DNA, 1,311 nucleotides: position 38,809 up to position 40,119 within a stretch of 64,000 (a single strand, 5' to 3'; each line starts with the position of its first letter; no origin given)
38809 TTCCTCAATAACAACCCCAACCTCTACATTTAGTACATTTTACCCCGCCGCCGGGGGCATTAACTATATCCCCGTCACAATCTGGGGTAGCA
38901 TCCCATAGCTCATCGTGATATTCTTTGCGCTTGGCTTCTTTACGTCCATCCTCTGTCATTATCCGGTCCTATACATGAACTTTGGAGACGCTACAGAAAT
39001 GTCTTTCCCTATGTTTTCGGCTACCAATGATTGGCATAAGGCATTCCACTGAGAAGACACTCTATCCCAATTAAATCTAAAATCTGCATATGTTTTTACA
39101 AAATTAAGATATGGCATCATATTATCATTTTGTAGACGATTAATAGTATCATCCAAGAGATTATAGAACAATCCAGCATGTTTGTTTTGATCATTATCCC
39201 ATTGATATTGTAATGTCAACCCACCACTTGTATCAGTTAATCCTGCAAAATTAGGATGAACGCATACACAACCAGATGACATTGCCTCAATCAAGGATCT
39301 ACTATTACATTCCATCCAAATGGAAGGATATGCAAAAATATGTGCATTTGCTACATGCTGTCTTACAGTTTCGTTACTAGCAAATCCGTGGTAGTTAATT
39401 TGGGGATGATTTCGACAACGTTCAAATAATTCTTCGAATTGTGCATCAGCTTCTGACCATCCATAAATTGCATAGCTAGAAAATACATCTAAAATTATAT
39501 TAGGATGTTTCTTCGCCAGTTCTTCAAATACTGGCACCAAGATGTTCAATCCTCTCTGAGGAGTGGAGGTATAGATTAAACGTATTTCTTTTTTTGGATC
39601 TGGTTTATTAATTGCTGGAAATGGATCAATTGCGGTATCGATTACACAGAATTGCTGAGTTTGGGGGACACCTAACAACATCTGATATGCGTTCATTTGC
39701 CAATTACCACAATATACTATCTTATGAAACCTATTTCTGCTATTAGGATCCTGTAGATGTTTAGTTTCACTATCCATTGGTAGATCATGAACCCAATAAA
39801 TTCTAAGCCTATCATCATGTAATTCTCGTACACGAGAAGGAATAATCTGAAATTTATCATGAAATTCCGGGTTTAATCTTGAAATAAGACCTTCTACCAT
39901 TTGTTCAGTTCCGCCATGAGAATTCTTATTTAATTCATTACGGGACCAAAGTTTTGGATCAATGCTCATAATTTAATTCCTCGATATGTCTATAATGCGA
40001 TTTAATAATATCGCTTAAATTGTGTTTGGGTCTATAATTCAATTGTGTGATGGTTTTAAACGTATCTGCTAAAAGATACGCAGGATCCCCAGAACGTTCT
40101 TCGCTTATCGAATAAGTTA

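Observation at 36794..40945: Phage-encoded nucleotide-heptose biosynthesis cluster with glycosyltransferase and epimerase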

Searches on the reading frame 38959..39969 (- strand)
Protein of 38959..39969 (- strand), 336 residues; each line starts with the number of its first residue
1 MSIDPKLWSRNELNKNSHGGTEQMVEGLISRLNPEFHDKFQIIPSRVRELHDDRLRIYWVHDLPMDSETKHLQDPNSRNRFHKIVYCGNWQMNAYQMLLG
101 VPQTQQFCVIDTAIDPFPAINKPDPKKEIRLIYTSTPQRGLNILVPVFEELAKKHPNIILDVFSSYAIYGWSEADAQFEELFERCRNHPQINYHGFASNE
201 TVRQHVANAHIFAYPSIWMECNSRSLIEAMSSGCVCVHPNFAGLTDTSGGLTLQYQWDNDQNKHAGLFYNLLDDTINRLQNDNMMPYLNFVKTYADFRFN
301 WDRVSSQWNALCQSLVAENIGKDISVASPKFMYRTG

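Call 4: search_protein_families(library=ncbifam, proteins=[window:38959-39969:-], max_evalue=0.01)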
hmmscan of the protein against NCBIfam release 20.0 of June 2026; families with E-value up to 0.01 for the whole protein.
window:38959-39969:- (336 aa): 6 families
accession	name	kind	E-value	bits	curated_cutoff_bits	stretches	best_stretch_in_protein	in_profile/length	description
NF041876.1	EPS_EpsE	equivalog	7.6e-06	25.4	400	1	173-245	260-331/389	exopolysaccharide biosynthesis GT4 family glycosyltransferase EpsE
NF047880.1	glyco_SdgA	exception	0.00075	18.2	800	1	137-235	326-415/488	serine-aspartate repeat adhesin O-glycosyltransferase SdgA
NF012028.0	PRK15484.1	subfamily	0.0028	16.8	618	1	135-308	202-371/380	lipopolysaccharide N-acetylglucosaminyltransferase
TIGR04005.1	wcaL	equivalog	0.0062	15.4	537.6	1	163-314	253-405/406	colanic acid biosynthesis glycosyltransferase WcaL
NF001905.0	PRK00654.2-4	subfamily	0.0079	14.8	560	0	132-250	304-416/489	glycogen synthase GlgA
TIGR04348.1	TIGR04348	equivalog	0.01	14.9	300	0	185-243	189-246/310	selenoneine biosynthesis selenosugar synthase SenB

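Call 6: search_protein_families(library=pfam, proteins=[window:38959-39969:-], max_evalue=0.01)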
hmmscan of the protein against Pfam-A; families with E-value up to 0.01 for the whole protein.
window:38959-39969:- (336 aa): 2 families
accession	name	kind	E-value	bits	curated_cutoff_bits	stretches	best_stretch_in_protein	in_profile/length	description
PF00534.26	Glycos_transf_1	-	7.7e-11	42.3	26.4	1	121-244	10-127/172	Glycosyl transferases group 1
PF13692.12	Glyco_trans_1_4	-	1.6e-08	35.4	27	1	137-246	13-113/142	Glycosyl transferases group 1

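Call 16: search_solved_structures(query=window:38959-39969:-, max_evalue=0.1)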
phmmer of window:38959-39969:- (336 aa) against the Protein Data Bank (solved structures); distinct sequences matched with E-value up to 0.1: 3.
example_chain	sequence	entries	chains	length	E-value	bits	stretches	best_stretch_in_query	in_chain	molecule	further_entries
3ma9_A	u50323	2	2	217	0.0022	20.6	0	245-281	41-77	Transmembrane glycoprotein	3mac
2cmr_A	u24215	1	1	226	0.0025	20.4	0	245-281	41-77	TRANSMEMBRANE GLYCOPROTEIN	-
2xra_A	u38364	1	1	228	0.0025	20.4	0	245-281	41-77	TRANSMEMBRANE PROTEIN GP41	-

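Call 26: find_homologous_proteins(query=window:38959-39969:-, max_evalue=0.001)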
Query window:38959-39969:- (336 aa): 3144 proteins with E <= 0.001 among 3625 candidates; the best 120 are listed.
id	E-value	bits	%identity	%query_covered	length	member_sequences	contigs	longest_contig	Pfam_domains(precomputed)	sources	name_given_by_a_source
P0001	7.2e-236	800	100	100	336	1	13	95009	PF00534.27,PF13692.13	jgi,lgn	-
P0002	7.1e-186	636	76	100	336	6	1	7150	PF00534.27,PF13692.13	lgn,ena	-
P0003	2.4e-185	634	77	100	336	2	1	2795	PF00534.27,PF13692.13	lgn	-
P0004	6.9e-183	626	76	98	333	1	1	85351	PF00534.27,PF13692.13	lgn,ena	-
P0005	6.7e-180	616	74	99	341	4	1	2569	PF00534.27,PF13692.13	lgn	-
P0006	8.3e-180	616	74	100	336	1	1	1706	PF00534.27,PF13692.13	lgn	-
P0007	1.5e-179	615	74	100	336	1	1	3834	PF00534.27,PF13692.13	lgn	-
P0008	9.3e-179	612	74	99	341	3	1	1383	PF00534.27,PF13692.13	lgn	-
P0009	3.8e-175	600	73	100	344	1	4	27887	PF00534.27,PF13692.13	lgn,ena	-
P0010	7.8e-175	599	73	100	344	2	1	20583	PF00534.27,PF13692.13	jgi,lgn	jgi:glycosyltransferase involved in cell wall biosynthesis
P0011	3.4e-174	597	72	100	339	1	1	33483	PF00534.27,PF13692.13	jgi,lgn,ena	jgi:glycosyltransferase involved in cell wall biosynthesis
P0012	1.3e-173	595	72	100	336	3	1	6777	PF00534.27,PF13692.13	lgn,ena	-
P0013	1.7e-173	595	73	98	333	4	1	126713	PF00534.27,PF13692.13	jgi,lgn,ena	jgi:glycosyltransferase involved in cell wall biosynthesis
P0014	2.1e-173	595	73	98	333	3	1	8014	PF00534.27,PF13692.13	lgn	-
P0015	3.5e-173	594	73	99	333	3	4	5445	PF00534.27,PF13692.13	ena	-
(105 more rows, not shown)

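Call 27: search_dna_similar(query=window:38959-39969:-, collection=phages, mode=protein, max_rows=40)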
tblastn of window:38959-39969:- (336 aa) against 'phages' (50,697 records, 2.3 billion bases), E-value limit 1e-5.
Records with a match: 19; places in all: 19; records where one place covers at least 80% of the query: 13.
Best place of each record, by identity: <60% 19.
By first word of the organism name: Sinorhizobium 7; Caudoviricetes 3; Caulobacter 2; Pelagibacter 2; Stenotrophomonas 1; Rhizobium 1; Ochrobactrum 1; uncultured 1; Marine 1.
By host as written in the record: Sinorhizobium meliloti 7; - 5; Caulobacter crescentus CB15 2; Candidatus Pelagibacter sp. HTCC1062 2; Stenotrophomonas maltophilia D1571 1; Rhizobium phaseoli I1_18 1; Ochrobactrum sp. POC9 1.
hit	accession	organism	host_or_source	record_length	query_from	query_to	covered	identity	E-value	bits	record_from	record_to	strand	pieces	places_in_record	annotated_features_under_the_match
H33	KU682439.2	Stenotrophomonas phage vB_SmaS-DLP_6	Stenotrophomonas maltophilia D1571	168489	10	315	91%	48.1%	1e-87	293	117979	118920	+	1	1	glycosyl transferase protein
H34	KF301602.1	Caulobacter phage Cr30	Caulobacter crescentus CB15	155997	3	326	96%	44.6%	5e-80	271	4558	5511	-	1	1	glycosyl transferase, family 2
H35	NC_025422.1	Caulobacter phage Cr30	Caulobacter crescentus CB15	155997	3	326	96%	44.6%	5e-80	271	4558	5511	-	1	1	glycosyltransferase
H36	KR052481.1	Sinorhizobium phage phiM19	Sinorhizobium meliloti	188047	3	315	93%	38.2%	7e-60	213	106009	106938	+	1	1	glycosyltransferase-family protein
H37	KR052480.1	Sinorhizobium phage phiM7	Sinorhizobium meliloti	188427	3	315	93%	38.2%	7e-60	213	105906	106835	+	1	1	glycosyltransferase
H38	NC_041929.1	Sinorhizobium phage phiM7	Sinorhizobium meliloti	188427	3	315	93%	38.2%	7e-60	213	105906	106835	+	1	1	glycosyltransferase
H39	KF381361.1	Sinorhizobium phage phiM12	Sinorhizobium meliloti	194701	3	315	93%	38.2%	7e-60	213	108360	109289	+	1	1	glycosyl transferase-family protein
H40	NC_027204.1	Sinorhizobium phage phiM12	Sinorhizobium meliloti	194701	3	315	93%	38.2%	7e-60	213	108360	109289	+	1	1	glycosyltransferase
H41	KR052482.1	Sinorhizobium phage phiN3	Sinorhizobium meliloti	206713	10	315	91%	38.1%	2e-60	214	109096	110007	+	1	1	glycosyltransferase-family protein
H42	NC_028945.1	Sinorhizobium phage phiN3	Sinorhizobium meliloti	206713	10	315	91%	38.1%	2e-60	214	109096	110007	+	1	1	glycosyltransferase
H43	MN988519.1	Rhizobium phage RHph_I1_18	Rhizobium phaseoli I1_18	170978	11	315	91%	35.2%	4e-57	205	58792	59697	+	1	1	putative glycosyltransferase protein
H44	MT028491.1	Ochrobactrum phage vB_OspM_OC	Ochrobactrum sp. POC9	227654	16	276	78%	37.8%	2e-51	188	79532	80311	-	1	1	glycosyltransferase family 1 protein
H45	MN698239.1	Pelagibacter phage HTVC023P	Candidatus Pelagibacter sp. HTCC1062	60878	10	308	89%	27.8%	2e-24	109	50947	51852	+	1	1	glycosyl transferases group 1 | hypothetical protein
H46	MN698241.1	Pelagibacter phage HTVC027P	Candidatus Pelagibacter sp. HTCC1062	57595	14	316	90%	26.6%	9e-34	137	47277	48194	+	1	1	glycosyltransferase | hypothetical protein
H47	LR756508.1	uncultured phage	metagenomic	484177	50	244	58%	23.6%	8e-6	54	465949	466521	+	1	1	record has no annotation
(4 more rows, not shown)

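Call 28: get_annotated_region(hit=H33, flank=6000)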
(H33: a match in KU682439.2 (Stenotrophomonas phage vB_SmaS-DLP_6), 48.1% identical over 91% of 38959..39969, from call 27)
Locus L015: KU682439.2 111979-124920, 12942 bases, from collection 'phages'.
description: Stenotrophomonas phage vB_SmaS-DLP_6, complete genome.
organism: Stenotrophomonas phage vB_SmaS-DLP_6 (NCBI taxid 1651816)
taxonomy: Viruses; Duplodnaviria; Heunggongvirae; Uroviricota; Caudoviricetes
host: Stenotrophomonas maltophilia D1571; source: soil; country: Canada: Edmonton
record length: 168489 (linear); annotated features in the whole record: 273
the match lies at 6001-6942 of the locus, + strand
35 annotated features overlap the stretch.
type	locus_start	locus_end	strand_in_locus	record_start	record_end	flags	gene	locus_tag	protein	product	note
CDS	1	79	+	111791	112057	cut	-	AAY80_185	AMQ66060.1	hypothetical protein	-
tRNA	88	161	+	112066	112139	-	-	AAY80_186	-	tRNA-Leu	tRNA-Leu-GAG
tRNA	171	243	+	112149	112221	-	-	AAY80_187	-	tRNA-Phe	tRNA-Phe-GAA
tRNA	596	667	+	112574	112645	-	-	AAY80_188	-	tRNA-His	tRNA-His-GTG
tRNA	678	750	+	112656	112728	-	-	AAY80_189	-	tRNA-Lys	tRNA-Lys-CTT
tRNA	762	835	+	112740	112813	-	-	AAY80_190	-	tRNA-Arg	tRNA-Arg-ACG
CDS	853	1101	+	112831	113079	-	-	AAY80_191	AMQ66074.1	GroES molecular chaperone protein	-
tRNA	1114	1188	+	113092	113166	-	-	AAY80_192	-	tRNA-Pro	tRNA-Pro-CGG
tRNA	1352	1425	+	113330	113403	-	-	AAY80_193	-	tRNA-Leu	tRNA-Leu-CAG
CDS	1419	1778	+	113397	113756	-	-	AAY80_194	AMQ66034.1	hypothetical protein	-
tRNA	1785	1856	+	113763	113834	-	-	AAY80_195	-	tRNA-TERM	tRNA-Sup-CTA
CDS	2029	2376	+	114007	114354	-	-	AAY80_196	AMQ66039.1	hypothetical protein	-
CDS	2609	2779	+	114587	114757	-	-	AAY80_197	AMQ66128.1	hypothetical protein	-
CDS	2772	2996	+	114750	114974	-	-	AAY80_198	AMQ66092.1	hypothetical protein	-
CDS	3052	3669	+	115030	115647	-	-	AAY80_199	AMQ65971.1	hypothetical protein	-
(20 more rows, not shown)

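Call 29: get_annotated_region(hit=H40, flank=6000)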
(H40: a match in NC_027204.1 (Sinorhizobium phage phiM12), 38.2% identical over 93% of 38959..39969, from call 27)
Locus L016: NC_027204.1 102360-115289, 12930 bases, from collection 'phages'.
description: Sinorhizobium phage phiM12, complete genome.
organism: Sinorhizobium phage phiM12 (NCBI taxid 1357423)
taxonomy: Viruses; Duplodnaviria; Heunggongvirae; Uroviricota; Caudoviricetes; Emdodecavirus; Emdodecavirus M12
host: Sinorhizobium meliloti; source: -; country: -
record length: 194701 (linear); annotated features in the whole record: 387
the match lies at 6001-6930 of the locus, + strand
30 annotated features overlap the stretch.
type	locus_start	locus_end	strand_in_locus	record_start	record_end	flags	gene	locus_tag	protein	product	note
CDS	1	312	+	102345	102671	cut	-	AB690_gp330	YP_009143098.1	hypothetical protein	-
CDS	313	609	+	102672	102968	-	-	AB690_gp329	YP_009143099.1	hypothetical protein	-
CDS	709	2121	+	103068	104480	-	-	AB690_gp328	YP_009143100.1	RNA-binding protein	contains [pfam11443], Domain of unknown function (DUF2828)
CDS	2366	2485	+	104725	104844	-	-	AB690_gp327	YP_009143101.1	hypothetical protein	-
CDS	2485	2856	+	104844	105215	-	-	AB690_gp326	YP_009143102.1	hypothetical protein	-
CDS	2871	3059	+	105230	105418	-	-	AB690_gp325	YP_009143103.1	hypothetical protein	-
CDS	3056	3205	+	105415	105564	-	-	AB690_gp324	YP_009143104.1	hypothetical protein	-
CDS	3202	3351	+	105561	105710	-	-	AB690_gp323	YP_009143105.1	hypothetical protein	-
CDS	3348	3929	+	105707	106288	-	-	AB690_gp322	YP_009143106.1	hypothetical protein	-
CDS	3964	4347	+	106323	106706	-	-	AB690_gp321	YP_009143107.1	hypothetical protein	-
tRNA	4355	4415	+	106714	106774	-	-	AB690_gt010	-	tRNA-TERM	-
CDS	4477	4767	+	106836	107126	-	-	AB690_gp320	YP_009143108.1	hypothetical protein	-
CDS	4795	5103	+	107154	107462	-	-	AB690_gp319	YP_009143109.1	hypothetical protein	-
CDS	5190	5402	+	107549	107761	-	-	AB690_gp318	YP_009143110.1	hypothetical protein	-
CDS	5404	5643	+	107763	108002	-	-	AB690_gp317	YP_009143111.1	thioredoxin domain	GRX_GRXb_1_3_like[cd03418], Glutaredoxin (GRX) family, GRX bacterial class 1 and 3 (b_1_3)-like subfamily; nrdC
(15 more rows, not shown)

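Call 36: search_protein_families(library=pfam, proteins=[L016:6937-8103:+], max_evalue=0.01)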
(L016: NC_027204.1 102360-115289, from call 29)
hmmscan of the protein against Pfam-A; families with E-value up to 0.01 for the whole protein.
L016:6937-8103:+ (388 aa): 0 families

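Call 45: find_related_loci(query=A1, collection=viral_contigs, flank=8000)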
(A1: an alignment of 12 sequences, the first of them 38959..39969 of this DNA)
Query A1 (336 aa) in viral_contigs; peptide patterns used: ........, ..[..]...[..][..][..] (x = any residue, [..] = any of these).
600 stretches matched a pattern (row limit reached: there are more); 590 encode a relative of the query (tblastn E <= 1e-3); the best 80 are kept; 80 distinct loci.
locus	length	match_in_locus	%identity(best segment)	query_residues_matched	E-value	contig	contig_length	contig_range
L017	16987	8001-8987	72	7-335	2e-172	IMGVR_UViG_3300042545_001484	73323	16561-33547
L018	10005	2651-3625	62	10-336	6e-139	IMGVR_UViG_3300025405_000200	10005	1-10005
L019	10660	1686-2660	62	10-336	6e-139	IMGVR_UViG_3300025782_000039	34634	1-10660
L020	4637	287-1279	57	1-334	1e-128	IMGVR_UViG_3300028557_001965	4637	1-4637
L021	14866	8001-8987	57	8-335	3e-127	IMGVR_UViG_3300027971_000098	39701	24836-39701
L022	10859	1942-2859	60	8-315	1e-126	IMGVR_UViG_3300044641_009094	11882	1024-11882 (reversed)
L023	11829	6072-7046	57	11-336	3e-126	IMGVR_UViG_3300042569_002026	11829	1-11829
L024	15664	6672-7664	57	8-335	1e-125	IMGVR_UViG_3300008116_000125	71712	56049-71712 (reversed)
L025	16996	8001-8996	56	7-336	3e-125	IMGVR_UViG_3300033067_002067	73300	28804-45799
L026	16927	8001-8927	58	7-317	4e-125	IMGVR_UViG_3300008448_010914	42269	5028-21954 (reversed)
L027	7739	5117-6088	58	11-335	3e-125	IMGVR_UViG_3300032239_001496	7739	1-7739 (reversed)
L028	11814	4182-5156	56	11-336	2e-124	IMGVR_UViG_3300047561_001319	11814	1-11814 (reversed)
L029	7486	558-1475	59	8-315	6e-124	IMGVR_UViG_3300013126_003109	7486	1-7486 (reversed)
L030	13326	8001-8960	58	11-334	1e-123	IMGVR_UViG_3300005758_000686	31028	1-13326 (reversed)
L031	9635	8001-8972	57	8-334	2e-123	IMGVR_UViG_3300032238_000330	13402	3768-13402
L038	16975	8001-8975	52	8-334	5e-117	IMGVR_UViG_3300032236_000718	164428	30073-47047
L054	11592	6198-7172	46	10-335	1e-104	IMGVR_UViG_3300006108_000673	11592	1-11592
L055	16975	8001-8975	47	10-335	3e-104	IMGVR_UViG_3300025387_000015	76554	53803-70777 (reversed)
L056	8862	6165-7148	47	7-335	2e-103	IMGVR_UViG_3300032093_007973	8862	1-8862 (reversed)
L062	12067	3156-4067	52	10-315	6e-102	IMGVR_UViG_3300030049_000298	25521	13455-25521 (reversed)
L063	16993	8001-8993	48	8-335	4e-102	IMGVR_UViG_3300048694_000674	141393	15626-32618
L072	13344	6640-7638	45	6-336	6e-99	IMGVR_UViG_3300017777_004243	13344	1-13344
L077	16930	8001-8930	48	7-318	4e-98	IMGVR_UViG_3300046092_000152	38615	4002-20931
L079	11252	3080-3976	50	9-311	2e-97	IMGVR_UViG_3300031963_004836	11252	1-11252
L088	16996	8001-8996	45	7-336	3e-96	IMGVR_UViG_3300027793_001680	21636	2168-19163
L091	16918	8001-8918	49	9-318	1e-96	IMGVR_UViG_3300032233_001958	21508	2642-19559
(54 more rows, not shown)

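Call 64: search_protein_families(library=pfam, proteins=[L055:7445-7999:+, L063:5575-6126:+, L063:6717-7277:+, L063:7270-7995:+, L056:3619-4314:+, L079:1561-2283:+, L079:2285-2692:+, L025:6298-6915:+, L062:5715-6380:+, L038:6580-7542:+], max_evalue=0.01)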
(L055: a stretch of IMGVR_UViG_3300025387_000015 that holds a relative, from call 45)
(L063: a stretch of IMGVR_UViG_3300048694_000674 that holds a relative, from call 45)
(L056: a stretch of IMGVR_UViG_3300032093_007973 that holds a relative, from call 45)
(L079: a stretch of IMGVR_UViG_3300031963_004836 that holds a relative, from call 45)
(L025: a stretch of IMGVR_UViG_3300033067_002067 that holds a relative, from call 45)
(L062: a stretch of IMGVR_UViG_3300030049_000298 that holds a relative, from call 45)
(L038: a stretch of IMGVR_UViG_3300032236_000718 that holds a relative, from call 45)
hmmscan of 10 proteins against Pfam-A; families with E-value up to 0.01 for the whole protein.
L055:7445-7999:+ (184 aa): 5 families
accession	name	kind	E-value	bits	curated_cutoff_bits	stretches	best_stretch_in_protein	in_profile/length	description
PF13242.12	Hydrolase_like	-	9.2e-13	48.3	22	1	100-171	4-75/75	HAD-hyrolase-like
PF08645.17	PNK3P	-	1.2e-07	32.1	22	1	26-126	25-126/161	Polynucleotide kinase 3 phosphatase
PF00702.32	Hydrolase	-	1e-06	29.7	26.4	1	31-133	95-187/191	haloacid dehalogenase-like hydrolase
PF13419.12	HAD_2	-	1.3e-06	29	23.8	1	32-143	77-178/178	Haloacid dehalogenase-like hydrolase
PF13344.12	Hydrolase_6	-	0.0088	16.5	27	0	5-64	1-44/101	Haloacid dehalogenase-like hydrolase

L063:5575-6126:+ (183 aa): 2 families
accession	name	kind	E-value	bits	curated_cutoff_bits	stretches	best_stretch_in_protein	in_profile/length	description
PF13578.12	Methyltransf_24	-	2e-14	54.8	26.3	1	29-138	2-104/105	Methyltransferase domain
PF05711.17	TylF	-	3e-13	50.1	23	1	80-157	173-247/264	Macrocin-O-methyltransferase (TylF)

L063:6717-7277:+ (186 aa): 5 families
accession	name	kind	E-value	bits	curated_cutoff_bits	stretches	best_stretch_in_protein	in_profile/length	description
PF13242.12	Hydrolase_like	-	1.1e-12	48.1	22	1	107-174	4-74/75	HAD-hyrolase-like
PF13419.12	HAD_2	-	9.8e-08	32.7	23.8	1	40-150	77-178/178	Haloacid dehalogenase-like hydrolase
PF08645.17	PNK3P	-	9e-06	26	22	1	51-133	38-126/161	Polynucleotide kinase 3 phosphatase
PF00702.32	Hydrolase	-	2.1e-05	25.5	26.4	1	14-141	73-188/191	haloacid dehalogenase-like hydrolase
PF13344.12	Hydrolase_6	-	0.0043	17.5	27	1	15-72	2-44/101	Haloacid dehalogenase-like hydrolase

L063:7270-7995:+ (241 aa): 2 families
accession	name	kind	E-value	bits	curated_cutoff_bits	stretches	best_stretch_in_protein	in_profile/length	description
PF00923.25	TAL_FSA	-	3.6e-38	132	27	1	4-230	1-274/285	Transaldolase/Fructose-6-phosphate aldolase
PF02970.22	TBCA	-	0.0087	16.8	30.3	0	174-222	30-78/99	Tubulin binding cofactor A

L056:3619-4314:+ (231 aa): 2 families
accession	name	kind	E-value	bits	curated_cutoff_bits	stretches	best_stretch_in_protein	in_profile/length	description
PF13578.12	Methyltransf_24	-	6.8e-07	30.6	26.3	1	37-198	1-105/105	Methyltransferase domain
PF05711.17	TylF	-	0.00065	19.4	23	1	28-73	87-132/264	Macrocin-O-methyltransferase (TylF)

L079:1561-2283:+ (240 aa): 1 family
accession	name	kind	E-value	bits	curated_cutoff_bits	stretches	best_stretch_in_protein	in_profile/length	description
PF03332.19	PMM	-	1.9e-13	51.2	22.4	1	42-184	20-171/221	Eukaryotic phosphomannomutase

L079:2285-2692:+ (135 aa): 0 families

L025:6298-6915:+ (205 aa): 8 families
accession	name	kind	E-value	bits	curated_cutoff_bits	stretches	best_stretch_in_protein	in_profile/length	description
PF13489.12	Methyltransf_23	-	1.1e-11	45.1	27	1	34-175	11-139/164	Methyltransferase domain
PF08242.18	Methyltransf_12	-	0.0002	22.5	30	1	50-149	1-98/98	Methyltransferase domain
PF08241.18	Methyltransf_11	-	0.00023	22.2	21.2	1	51-150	2-94/95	Methyltransferase domain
PF01728.25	FtsJ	-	0.00035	21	24.1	1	41-162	14-148/181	FtsJ-like methyltransferase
PF02353.26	CMAS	-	0.00046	20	27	1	42-165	59-178/273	Mycolic acid cyclopropane synthetase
PF13649.12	Methyltransf_25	-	0.0012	19.9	27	1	50-147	2-97/97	Methyltransferase domain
PF13847.12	Methyltransf_31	-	0.0024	18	27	0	44-67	2-25/145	Methyltransferase domain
PF03141.22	Methyltransf_29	-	0.0094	15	23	0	21-77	87-149/506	Putative S-adenosyl-L-methionine-dependent methyltransferase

L062:5715-6380:+ (221 aa): 1 family
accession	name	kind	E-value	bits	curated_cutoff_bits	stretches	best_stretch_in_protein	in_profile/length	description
PF05050.19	Methyltransf_21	-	1.9e-13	51.3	22.7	1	76-183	24-147/173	Methyltransferase FkbM domain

L038:6580-7542:+ (320 aa): 3 families
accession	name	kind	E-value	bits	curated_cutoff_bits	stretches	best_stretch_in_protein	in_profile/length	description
PF05711.17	TylF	-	5.9e-14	52.4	23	1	217-282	171-233/264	Macrocin-O-methyltransferase (TylF)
PF13578.12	Methyltransf_24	-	7.1e-11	43.4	26.3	1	165-278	1-105/105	Methyltransferase domain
PF02675.21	AdoMet_dc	-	3.1e-08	34.4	25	1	13-123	1-106/107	S-adenosylmethionine decarboxylase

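Call 69: search_protein_families(library=phrogs, proteins=[window:38959-39969:-], max_evalue=0.001)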
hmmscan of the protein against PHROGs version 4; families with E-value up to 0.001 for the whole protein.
window:38959-39969:- (336 aa): 1 family
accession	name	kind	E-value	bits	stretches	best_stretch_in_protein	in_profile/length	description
phrog_2170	-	moron, auxiliary metabolic gene and host takeover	4.3e-40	138.9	1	73-315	120-372/374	glycosyltransferase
